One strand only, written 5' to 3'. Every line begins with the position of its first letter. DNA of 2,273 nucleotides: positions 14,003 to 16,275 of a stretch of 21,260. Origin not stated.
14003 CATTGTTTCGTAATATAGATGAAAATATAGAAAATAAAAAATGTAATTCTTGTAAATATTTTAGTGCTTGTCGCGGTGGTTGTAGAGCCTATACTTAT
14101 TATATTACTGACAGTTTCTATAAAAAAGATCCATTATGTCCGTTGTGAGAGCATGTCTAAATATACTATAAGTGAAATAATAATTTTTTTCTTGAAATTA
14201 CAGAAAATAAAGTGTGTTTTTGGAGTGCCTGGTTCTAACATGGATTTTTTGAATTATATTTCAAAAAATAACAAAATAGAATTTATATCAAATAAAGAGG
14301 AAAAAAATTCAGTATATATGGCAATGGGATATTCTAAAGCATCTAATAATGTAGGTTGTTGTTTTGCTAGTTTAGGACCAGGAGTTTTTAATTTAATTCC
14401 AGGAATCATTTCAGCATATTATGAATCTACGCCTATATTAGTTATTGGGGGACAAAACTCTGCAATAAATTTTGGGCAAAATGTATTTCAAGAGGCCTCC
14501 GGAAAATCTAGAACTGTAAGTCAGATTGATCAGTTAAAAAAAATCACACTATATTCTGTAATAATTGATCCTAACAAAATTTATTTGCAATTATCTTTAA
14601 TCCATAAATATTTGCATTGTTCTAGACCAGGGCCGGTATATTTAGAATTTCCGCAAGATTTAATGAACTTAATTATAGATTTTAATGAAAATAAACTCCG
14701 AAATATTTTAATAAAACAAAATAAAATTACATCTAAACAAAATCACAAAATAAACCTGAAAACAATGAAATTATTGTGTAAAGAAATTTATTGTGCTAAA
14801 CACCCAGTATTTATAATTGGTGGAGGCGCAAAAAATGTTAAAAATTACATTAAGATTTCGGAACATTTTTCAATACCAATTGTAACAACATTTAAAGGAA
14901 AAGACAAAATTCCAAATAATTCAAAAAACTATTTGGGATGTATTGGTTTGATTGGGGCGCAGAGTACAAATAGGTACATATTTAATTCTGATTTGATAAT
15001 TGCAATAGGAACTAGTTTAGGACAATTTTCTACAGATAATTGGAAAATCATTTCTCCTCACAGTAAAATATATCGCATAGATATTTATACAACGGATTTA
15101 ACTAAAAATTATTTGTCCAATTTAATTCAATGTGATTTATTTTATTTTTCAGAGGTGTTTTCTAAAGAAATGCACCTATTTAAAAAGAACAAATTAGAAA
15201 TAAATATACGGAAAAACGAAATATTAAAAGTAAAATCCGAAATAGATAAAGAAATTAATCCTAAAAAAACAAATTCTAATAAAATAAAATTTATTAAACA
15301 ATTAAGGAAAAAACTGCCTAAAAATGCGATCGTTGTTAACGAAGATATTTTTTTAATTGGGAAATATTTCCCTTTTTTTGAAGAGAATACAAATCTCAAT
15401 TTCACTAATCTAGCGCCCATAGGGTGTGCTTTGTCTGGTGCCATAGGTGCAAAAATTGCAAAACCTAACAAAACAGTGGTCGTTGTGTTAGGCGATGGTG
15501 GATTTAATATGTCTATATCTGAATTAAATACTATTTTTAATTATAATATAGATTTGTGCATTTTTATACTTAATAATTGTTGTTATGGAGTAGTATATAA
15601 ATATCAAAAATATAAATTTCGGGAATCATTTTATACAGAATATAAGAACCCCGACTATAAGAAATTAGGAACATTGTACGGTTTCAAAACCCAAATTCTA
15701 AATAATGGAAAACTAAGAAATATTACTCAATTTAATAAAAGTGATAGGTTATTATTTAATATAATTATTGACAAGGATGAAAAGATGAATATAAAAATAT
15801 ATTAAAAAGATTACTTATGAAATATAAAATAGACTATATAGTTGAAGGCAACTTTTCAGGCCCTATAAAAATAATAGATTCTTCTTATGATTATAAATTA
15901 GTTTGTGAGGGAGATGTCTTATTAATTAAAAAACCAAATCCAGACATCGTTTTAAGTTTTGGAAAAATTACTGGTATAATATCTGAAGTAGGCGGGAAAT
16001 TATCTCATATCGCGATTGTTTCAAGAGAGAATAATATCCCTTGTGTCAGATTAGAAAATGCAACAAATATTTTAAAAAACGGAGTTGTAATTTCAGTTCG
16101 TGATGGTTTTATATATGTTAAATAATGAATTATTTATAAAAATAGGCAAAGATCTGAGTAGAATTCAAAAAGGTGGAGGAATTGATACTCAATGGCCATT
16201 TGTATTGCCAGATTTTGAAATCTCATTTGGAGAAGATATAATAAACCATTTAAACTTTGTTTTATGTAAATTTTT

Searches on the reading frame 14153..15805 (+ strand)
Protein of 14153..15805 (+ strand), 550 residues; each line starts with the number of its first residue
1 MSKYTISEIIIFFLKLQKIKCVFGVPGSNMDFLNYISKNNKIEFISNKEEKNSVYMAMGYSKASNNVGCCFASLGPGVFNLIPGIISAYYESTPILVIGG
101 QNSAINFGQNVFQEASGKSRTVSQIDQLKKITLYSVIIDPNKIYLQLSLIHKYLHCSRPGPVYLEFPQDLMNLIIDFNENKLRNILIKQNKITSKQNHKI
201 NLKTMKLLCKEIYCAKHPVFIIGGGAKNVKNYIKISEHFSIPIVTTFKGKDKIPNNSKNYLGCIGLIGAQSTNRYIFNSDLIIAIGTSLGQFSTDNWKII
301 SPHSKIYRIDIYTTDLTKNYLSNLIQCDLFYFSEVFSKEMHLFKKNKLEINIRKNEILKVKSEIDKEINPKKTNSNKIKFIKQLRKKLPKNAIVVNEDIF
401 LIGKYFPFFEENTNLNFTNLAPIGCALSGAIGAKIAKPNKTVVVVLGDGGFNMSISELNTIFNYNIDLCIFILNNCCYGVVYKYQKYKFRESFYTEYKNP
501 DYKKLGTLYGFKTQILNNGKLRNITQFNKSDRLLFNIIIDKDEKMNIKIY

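Call 5: search_protein_families(library=pfam, proteins=[window:14153-15805:+], max_evalue=0.1)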
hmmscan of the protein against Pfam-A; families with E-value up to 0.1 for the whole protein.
window:14153-15805:+ (550 aa): 3 families
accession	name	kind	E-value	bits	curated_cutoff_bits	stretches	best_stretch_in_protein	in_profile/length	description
PF02776.23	TPP_enzyme_N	-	8.5e-30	103.4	26.8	1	5-115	2-114/119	Thiamine pyrophosphate enzyme, N-terminal TPP binding domain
PF02775.26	TPP_enzyme_C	-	6.8e-26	91.3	21.9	1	404-513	11-124/151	Thiamine pyrophosphate enzyme, C-terminal TPP binding domain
PF00205.28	TPP_enzyme_M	-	4.2e-23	82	30.4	1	209-320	5-120/137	Thiamine pyrophosphate enzyme, central domain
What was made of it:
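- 14153..15805 (+): ThDP-dependent enzyme of the acetolactate-synthase superfamily, 550 aa. Pfam TPP_enzyme_N, _M and _C (call 5).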

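Call 6: search_protein_families(library=ncbifam, proteins=[window:14153-15805:+], max_evalue=0.1)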
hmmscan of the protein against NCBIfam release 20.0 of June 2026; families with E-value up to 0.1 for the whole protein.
window:14153-15805:+ (550 aa): 59 families (the best 25 are shown)
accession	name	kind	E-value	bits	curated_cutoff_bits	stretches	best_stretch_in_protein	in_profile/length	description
TIGR00118.1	acolac_lg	equivalog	2.1e-79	267.5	538.35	1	7-544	4-539/557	biosynthetic-type acetolactate synthase large subunit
NF004919.0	PRK06276.1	equivalog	1.9e-73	247.7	866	1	8-546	5-545/582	acetolactate synthase large subunit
NF006187.0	PRK08322.1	equivalog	3.7e-68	230.3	509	1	6-516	4-502/548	acetolactate synthase large subunit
NF004710.0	PRK06048.1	equivalog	3.8e-68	230.3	976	1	3-511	7-506/561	acetolactate synthase large subunit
NF006122.0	PRK08266.1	subfamily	5.2e-68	229.8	571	1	1-523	1-506/543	hypothetical protein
NF006052.0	PRK08199.1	subfamily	1.7e-67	228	539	1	5-514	9-509/559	thiamine pyrophosphate protein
NF006524.0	PRK08978.1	equivalog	4.4e-66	223.3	738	1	8-543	5-528/548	acetolactate synthase 2 catalytic subunit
NF005364.0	PRK06882.1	equivalog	2.7e-63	214.2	1083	1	1-543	1-549/574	acetolactate synthase 3 large subunit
NF005584.0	PRK07282.1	equivalog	6.4e-62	209.9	970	1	6-544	12-545/566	acetolactate synthase large subunit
NF006525.0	PRK08979.1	equivalog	2e-61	208.1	1084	1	4-543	4-549/572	acetolactate synthase 3 large subunit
NF006319.0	PRK08527.1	equivalog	8.5e-59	199.4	905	1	2-510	2-506/565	acetolactate synthase large subunit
NF005712.0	PRK07524.1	subfamily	2.1e-58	198.1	500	1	4-522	3-510/536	5-guanidino-2-oxopentanoate decarboxylase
NF005470.0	PRK07064.1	equivalog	2.5e-58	198.5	495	1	2-514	3-501/552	thiamine pyrophosphate-binding protein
NF005228.0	PRK06725.1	equivalog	4.4e-58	196.8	991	1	5-514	17-517/571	acetolactate synthase large subunit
NF005936.0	PRK07979.1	equivalog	4.2e-57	193.8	1080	1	7-543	7-551/574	acetolactate synthase 3 large subunit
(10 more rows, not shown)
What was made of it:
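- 14153..15805 (+): NCBIfam AHAS large subunit scores 268 bits against a cut-off of 538 (call 6).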

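Call 61: search_protein_families(library=padloc, proteins=[window:14153-15805:+], max_evalue=0.01)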
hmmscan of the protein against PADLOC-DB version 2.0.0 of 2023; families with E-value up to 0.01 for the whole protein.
window:14153-15805:+ (550 aa): 0 families

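Call 72: search_solved_structures(query=window:14153-15805:+, max_evalue=1e-20)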
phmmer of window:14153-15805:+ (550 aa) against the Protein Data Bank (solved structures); distinct sequences matched with E-value up to 1e-20: 41.
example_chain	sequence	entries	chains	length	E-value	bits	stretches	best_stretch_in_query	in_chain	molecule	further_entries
8xod_A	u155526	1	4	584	1.2e-49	172.9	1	5-512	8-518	BbmA-G484F complex with CBOA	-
8x3x_A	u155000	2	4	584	8.1e-49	170.1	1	5-512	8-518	BbmA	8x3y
1jsc_A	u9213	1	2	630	2.5e-40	142.1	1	12-513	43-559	ACETOHYDROXY-ACID SYNTHASE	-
6u9d_A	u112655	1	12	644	2.7e-40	142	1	12-513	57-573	Acetolactate synthase catalytic subunit, mitochondrial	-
3e9y_A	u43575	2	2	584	3e-40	141.9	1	8-487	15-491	Acetolactate synthase, chloroplastic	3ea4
6lpi_A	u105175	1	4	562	3.2e-40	141.8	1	3-545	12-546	Acetolactate synthase isozyme 1 large subunit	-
1n0h_A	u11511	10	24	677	3.3e-40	141.7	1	12-513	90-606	Acetolactate synthase | Acetolactate synthase, mitochondrial | Acetolactate synthase catalytic subunit, mitochondrial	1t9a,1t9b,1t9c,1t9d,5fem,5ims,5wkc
7tzz_A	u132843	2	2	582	5.6e-40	141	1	8-487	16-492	Acetolactate synthase, chloroplastic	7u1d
7u25_A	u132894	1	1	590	9.1e-40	140.3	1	8-486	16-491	Acetolactate synthase, chloroplastic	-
6u9h_A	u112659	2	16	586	1.1e-39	140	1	8-487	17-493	Acetolactate synthase, chloroplastic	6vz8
8et5_A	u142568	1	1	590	1.1e-39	140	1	8-487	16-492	Acetolactate synthase, chloroplastic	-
1ybh_A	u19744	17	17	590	1.1e-39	140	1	8-487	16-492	Acetolactate synthase, chloroplast | Acetolactate synthase | Acetolactate synthase, chloroplastic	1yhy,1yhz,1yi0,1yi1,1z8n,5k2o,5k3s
7stq_A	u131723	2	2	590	2.4e-39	138.9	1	8-486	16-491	Acetolactate synthase, chloroplastic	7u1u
6dek_A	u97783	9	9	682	1e-38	136.8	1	10-306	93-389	Acetolactate synthase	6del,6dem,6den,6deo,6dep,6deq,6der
7egv_A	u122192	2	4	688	1.5e-35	126.4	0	13-289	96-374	Acetolactate synthase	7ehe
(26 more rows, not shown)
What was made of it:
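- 14153..15805 (+): The best PDB matches are BbmA (E 1e-49) and AHAS (E 1e-40) (call 72).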

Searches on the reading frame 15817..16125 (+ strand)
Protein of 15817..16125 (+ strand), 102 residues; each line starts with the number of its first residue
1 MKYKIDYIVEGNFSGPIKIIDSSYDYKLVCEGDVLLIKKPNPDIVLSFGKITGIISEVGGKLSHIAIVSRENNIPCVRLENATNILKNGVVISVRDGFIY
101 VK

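Call 5: search_protein_families(library=pfam, proteins=[window:15817-16125:+], max_evalue=0.1)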
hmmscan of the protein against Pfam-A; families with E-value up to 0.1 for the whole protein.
window:15817-16125:+ (102 aa): 1 family
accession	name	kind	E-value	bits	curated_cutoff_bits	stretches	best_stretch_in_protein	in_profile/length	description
PF00391.29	PEP-utilizers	-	1.4e-14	53.8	23.1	1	31-94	3-67/72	PEP-utilising enzyme, mobile domain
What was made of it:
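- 15817..16125 (+): Stand-alone phospho-histidine swivel domain (PEP-utilizers), 102 aa. The catalytic motif GGKLSH64IAIVSRE is present. Pfam PEP-utilizers E 1e-14 (call 5).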

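Call 6: search_protein_families(library=ncbifam, proteins=[window:15817-16125:+], max_evalue=0.1)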
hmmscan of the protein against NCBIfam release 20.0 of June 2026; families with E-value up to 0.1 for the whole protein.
window:15817-16125:+ (102 aa): 26 families (the best 25 are shown)
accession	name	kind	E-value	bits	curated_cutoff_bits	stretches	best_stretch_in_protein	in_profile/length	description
NF005057.0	PRK06464.1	equivalog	1.2e-15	56.7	598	1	11-99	366-460/798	phosphoenolpyruvate synthase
TIGR01418.1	PEP_synth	equivalog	2.5e-13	49.3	739.75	1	14-94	365-446/784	pyruvate, water dikinase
NF006149.0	PRK08296.1-1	equivalog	5.8e-13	48.1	730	1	12-94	474-557/568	hypothetical protein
NF006153.0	PRK08296.1-5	subfamily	3.6e-12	45.5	578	1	11-96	512-597/608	hypothetical protein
NF004978.0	PRK06354.1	subfamily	7.1e-11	41.3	462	1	8-98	488-581/590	pyruvate kinase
NF006152.0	PRK08296.1-4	equivalog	2.1e-10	39.6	723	1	12-95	515-599/609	hypothetical protein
NF006151.0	PRK08296.1-3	equivalog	5.1e-10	38.5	693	1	11-94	509-593/604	hypothetical protein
NF004877.0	PRK06241.1-2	subfamily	6.3e-10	38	866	1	29-98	792-864/869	phosphoenolpyruvate synthase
NF004878.0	PRK06241.1-3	subfamily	2.2e-09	36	945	1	11-99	796-886/891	phosphoenolpyruvate synthase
NF004879.0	PRK06241.1-4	equivalog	4.1e-09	35.1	976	1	19-96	783-860/868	phosphoenolpyruvate synthase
NF041857.1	RIF_Ptrans_rph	equivalog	6.6e-09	34.7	999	1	17-99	777-861/864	rifamycin-inactivating phosphotransferase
NF004882.0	PRK06241.2-3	equivalog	1.1e-08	33.7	850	1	33-94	747-809/827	phosphoenolpyruvate synthase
NF004880.0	PRK06241.2-1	equivalog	5.5e-08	31.2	972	1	11-101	744-834/837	phosphoenolpyruvate synthase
NF004881.0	PRK06241.2-2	equivalog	5.7e-08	31.5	883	1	12-93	798-879/898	phosphoenolpyruvate synthase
NF006150.0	PRK08296.1-2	subfamily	6.5e-08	31.2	650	1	13-94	513-595/633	hypothetical protein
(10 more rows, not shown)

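Call 61: search_protein_families(library=padloc, proteins=[window:15817-16125:+], max_evalue=0.01)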
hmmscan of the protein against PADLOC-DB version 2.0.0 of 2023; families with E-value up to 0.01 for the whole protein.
window:15817-16125:+ (102 aa): 0 families

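Call 90: search_solved_structures(query=window:15817-16125:+, max_evalue=0.001)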
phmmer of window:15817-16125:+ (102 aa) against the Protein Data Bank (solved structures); distinct sequences matched with E-value up to 0.001: 7.
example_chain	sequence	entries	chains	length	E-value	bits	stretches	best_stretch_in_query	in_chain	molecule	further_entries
8a8e_A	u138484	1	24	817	2.2e-11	47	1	15-95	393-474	Phosphoenolpyruvate synthase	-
9dae_A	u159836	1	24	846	4.9e-09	39.5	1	25-95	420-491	Phosphoenolpyruvate synthase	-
5fbs_A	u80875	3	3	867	7.8e-09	38.9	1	29-95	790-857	Phosphoenolpyruvate synthase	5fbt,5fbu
5hv1_A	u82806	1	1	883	8e-09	38.8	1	29-95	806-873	Phosphoenolpyruvate synthase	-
5hv2_A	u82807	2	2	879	8.5e-09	38.7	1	29-95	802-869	Phosphoenolpyruvate synthase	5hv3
2ols_A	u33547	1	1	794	3.4e-07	33.6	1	14-95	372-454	Phosphoenolpyruvate synthase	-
2e28_A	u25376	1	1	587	3.2e-06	30.5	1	29-98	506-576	Pyruvate kinase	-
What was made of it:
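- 15817..16125 (+): It matches PEP synthase and rifampin phosphotransferase chains in the PDB (call 90).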
